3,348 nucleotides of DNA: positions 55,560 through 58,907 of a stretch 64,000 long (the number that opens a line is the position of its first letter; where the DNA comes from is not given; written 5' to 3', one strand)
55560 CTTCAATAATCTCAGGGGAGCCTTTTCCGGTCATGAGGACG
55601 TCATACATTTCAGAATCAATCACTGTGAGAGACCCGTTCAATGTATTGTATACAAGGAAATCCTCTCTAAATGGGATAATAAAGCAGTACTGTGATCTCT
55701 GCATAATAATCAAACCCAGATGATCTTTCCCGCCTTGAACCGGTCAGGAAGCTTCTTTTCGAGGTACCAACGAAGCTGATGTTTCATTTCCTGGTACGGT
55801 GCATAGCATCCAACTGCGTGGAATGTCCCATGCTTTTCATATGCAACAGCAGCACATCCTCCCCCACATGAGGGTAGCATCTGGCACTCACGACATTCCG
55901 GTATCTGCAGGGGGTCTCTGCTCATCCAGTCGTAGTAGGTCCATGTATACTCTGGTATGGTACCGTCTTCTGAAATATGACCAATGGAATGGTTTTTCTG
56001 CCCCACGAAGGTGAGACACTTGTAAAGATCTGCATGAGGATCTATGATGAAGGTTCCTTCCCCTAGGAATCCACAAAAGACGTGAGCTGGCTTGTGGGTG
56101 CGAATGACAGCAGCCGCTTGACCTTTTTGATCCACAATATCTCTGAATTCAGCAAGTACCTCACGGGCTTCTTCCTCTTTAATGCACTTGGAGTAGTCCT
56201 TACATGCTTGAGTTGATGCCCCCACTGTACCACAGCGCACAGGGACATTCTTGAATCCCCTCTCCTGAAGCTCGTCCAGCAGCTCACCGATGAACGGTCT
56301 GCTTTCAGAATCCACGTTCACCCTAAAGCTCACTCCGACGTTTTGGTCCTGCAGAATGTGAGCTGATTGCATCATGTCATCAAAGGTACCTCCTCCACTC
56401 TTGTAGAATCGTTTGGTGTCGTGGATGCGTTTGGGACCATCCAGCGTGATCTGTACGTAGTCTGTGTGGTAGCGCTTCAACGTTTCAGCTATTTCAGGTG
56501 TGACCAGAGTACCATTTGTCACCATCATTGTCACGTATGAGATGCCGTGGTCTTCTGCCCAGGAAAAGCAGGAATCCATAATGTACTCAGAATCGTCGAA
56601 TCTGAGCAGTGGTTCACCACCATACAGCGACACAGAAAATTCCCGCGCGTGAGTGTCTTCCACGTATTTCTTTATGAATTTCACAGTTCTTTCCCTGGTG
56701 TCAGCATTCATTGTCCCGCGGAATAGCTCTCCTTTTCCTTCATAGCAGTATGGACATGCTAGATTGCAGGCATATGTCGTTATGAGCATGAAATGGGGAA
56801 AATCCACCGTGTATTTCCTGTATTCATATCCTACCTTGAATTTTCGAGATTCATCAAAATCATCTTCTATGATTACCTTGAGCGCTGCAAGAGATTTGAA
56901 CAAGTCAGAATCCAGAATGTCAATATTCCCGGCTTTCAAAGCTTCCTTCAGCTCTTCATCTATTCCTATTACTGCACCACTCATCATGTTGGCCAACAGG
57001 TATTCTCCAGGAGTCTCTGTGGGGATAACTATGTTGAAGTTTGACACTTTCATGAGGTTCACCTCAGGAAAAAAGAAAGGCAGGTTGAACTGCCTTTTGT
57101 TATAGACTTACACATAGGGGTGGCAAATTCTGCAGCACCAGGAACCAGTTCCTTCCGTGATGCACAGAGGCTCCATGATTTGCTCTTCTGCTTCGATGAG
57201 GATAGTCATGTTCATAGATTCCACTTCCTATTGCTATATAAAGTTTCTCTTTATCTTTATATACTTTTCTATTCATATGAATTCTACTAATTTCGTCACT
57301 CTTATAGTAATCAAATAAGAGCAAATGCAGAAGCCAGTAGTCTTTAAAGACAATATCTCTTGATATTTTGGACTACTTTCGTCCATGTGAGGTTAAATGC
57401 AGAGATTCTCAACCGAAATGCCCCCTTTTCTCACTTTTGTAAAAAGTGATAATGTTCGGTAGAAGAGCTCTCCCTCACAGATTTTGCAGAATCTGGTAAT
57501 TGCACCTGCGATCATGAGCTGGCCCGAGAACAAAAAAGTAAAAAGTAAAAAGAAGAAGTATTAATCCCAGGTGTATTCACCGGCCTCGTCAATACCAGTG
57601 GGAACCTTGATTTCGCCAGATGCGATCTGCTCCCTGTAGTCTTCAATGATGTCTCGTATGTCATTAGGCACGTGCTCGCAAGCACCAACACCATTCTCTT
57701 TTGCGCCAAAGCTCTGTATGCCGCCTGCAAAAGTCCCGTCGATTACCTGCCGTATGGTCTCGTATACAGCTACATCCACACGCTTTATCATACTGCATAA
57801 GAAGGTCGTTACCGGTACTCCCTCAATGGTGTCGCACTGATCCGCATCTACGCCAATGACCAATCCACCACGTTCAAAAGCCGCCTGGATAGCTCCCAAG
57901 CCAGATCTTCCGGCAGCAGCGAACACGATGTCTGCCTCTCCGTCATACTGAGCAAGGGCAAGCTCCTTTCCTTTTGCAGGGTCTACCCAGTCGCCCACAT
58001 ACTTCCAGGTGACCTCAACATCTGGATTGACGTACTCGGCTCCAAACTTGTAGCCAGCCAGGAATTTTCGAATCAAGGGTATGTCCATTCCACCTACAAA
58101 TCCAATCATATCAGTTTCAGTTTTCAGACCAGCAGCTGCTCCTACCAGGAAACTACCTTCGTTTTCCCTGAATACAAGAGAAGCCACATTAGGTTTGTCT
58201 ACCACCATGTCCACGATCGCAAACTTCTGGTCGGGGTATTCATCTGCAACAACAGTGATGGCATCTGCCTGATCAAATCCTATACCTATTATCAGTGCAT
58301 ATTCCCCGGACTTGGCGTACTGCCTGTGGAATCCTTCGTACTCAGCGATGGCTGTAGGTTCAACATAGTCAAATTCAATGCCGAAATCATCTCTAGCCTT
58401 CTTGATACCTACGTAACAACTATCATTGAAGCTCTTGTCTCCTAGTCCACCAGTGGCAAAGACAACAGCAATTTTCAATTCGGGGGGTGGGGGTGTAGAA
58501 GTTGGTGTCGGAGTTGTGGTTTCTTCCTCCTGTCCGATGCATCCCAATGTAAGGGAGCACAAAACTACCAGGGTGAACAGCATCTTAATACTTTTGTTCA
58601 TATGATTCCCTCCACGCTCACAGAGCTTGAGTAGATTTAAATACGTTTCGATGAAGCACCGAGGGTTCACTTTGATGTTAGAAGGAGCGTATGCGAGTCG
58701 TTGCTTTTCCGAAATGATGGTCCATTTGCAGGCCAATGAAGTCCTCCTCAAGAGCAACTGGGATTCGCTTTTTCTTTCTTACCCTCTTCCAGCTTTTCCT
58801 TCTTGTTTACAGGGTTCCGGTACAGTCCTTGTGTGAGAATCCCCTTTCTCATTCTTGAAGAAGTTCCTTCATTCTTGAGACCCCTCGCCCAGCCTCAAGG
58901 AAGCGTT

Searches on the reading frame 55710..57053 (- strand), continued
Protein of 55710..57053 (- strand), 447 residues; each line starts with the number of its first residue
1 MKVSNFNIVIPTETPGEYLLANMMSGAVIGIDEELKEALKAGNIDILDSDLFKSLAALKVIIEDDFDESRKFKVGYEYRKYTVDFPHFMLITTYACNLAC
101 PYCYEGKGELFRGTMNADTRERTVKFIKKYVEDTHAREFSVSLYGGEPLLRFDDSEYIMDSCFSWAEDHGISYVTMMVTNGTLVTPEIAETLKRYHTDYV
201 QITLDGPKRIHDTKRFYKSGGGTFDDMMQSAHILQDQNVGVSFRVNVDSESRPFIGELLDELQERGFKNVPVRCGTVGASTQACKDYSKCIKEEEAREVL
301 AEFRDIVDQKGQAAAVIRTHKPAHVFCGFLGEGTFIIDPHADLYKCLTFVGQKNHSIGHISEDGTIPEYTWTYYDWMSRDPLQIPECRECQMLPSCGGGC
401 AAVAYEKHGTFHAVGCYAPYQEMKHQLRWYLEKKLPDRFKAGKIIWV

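Call 69: search_solved_structures(query=A1, max_evalue=1e-8, show_alignments=3)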
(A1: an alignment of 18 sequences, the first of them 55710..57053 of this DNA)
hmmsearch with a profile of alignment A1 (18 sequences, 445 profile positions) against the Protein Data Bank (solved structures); distinct sequences matched with E-value up to 1e-8: 6.
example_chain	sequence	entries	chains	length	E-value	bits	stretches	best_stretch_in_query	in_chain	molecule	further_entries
5wgg_A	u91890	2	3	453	2.9e-31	112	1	55-421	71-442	Radical SAM domain protein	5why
8vpo_A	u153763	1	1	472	7.2e-20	74.4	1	50-408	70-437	Radical SAM core domain-containing protein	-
4k37_A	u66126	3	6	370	4.6e-19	71.7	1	95-399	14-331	Anaerobic sulfatase-maturating enzyme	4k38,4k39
4k36_A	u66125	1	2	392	5.6e-19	71.5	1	95-399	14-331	Anaerobic sulfatase-maturating enzyme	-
9gm3_A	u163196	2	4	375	4.6e-15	58.5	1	93-238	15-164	ChlB radical SAM domain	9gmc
6efn_A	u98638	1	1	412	9.7e-09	37.7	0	89-265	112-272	Sporulation killing factor maturation protein SkfB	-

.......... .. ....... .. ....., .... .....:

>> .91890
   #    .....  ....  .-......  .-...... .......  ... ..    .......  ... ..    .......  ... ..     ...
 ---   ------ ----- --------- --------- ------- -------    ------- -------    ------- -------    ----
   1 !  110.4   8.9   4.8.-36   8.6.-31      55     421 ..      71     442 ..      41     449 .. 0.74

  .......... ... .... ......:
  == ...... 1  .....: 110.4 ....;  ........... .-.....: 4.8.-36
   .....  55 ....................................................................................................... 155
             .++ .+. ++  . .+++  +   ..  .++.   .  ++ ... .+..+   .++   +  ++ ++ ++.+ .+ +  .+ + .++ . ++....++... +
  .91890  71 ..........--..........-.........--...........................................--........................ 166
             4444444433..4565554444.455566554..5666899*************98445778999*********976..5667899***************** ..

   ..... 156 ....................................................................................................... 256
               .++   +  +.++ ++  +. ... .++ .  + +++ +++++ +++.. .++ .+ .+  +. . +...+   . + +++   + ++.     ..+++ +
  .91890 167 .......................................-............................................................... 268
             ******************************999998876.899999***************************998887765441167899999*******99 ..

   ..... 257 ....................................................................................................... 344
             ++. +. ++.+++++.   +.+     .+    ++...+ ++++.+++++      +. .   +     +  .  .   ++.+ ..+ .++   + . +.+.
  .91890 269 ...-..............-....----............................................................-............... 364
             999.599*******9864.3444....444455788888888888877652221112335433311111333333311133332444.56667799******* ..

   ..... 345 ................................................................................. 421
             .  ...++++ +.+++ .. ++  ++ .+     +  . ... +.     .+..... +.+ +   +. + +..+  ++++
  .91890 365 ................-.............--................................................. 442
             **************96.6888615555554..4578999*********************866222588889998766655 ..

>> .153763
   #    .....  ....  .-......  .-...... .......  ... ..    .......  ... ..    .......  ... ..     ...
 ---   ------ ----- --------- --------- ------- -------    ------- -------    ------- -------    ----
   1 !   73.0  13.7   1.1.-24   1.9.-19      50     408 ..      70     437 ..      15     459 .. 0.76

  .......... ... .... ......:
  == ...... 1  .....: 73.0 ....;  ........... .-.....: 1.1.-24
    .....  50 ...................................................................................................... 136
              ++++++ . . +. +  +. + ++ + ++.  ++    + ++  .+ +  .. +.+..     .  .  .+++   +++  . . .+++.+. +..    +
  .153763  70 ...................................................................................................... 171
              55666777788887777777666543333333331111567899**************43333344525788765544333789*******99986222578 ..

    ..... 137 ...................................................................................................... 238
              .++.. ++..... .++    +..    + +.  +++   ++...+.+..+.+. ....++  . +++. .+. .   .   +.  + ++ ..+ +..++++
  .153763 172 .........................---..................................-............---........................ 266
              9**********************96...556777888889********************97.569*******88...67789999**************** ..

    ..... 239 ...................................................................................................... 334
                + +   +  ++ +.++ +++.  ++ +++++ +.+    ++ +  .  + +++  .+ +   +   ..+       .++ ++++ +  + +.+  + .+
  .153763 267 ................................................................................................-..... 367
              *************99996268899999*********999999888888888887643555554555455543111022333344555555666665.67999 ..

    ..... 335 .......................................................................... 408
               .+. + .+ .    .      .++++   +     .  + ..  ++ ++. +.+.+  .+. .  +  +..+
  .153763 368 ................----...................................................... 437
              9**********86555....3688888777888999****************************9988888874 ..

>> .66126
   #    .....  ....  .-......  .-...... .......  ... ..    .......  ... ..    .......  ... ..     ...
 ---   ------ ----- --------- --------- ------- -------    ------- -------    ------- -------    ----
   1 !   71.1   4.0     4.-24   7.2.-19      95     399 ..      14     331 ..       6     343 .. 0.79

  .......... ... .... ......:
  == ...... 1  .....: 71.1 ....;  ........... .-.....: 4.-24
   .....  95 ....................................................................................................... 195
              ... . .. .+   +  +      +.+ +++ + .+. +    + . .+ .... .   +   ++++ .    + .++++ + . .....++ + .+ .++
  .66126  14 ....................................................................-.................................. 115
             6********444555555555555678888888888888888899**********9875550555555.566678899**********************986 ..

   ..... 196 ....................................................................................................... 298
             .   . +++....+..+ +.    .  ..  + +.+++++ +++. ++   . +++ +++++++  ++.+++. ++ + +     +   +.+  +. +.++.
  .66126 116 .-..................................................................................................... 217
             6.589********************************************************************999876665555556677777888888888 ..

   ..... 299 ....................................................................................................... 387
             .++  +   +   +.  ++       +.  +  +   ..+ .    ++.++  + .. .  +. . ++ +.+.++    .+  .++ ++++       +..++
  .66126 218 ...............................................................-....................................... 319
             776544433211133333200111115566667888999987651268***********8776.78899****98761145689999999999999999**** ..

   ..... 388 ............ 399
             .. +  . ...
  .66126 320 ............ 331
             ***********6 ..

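Call 73: find_encoding_contigs(protein=P0119, flank=3000, max_places=2)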
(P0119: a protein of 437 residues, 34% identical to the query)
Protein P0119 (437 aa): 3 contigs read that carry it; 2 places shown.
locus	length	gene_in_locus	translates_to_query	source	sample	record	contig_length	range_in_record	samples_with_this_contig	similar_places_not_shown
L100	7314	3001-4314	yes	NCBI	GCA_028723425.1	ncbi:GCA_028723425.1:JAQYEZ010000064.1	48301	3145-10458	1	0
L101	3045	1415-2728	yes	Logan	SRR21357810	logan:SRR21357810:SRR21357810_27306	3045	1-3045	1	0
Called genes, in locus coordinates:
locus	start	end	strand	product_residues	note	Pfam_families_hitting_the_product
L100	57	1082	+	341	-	PF00664:ABC_membrane (weak), PF02463:SMC_N (faint), PF00005:ABC_tran, PF13304:AAA_21 (faint)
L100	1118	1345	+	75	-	PF13396:PLDc_N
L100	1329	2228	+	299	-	PF02463:SMC_N (faint), PF00005:ABC_tran, PF13304:AAA_21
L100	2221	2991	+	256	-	-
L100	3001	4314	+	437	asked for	PF04055:Radical_SAM, PF13353:Fer4_12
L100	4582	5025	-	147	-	PF00578:AhpC-TSA, PF08534:Redoxin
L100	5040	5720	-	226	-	PF03009:GDPD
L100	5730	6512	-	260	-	PF03649:UPF0014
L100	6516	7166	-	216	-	PF02463:SMC_N (faint), PF13175:AAA_15 (faint), PF13476:AAA_23 (weak), PF00005:ABC_tran, PF13304:AAA_21 (faint)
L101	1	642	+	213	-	?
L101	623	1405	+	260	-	-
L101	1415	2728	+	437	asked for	PF04055:Radical_SAM, PF13353:Fer4_12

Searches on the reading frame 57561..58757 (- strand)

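Call 5: search_protein_families(library=ncbifam, proteins=[window:57561-58757:-], max_evalue=0.01)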
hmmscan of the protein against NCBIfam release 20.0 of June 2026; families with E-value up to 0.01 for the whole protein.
window:57561-58757:- (398 aa): 1 family
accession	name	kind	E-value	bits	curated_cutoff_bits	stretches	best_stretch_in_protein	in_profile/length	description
NF047927.1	ABC_BMP_B6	equivalog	8.7e-18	64.5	400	1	106-390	14-304/314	putative B6 ABC transporter substrate-binding protein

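Call 6: search_protein_families(library=pfam, proteins=[window:57561-58757:-], max_evalue=0.01)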
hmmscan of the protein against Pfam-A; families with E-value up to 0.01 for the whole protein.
window:57561-58757:- (398 aa): 1 family
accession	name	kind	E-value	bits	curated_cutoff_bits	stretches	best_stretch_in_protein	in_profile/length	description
PF02608.20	Bmp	-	4.5e-68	229.9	24.1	1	97-386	4-298/301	ABC transporter substrate-binding protein PnrA-like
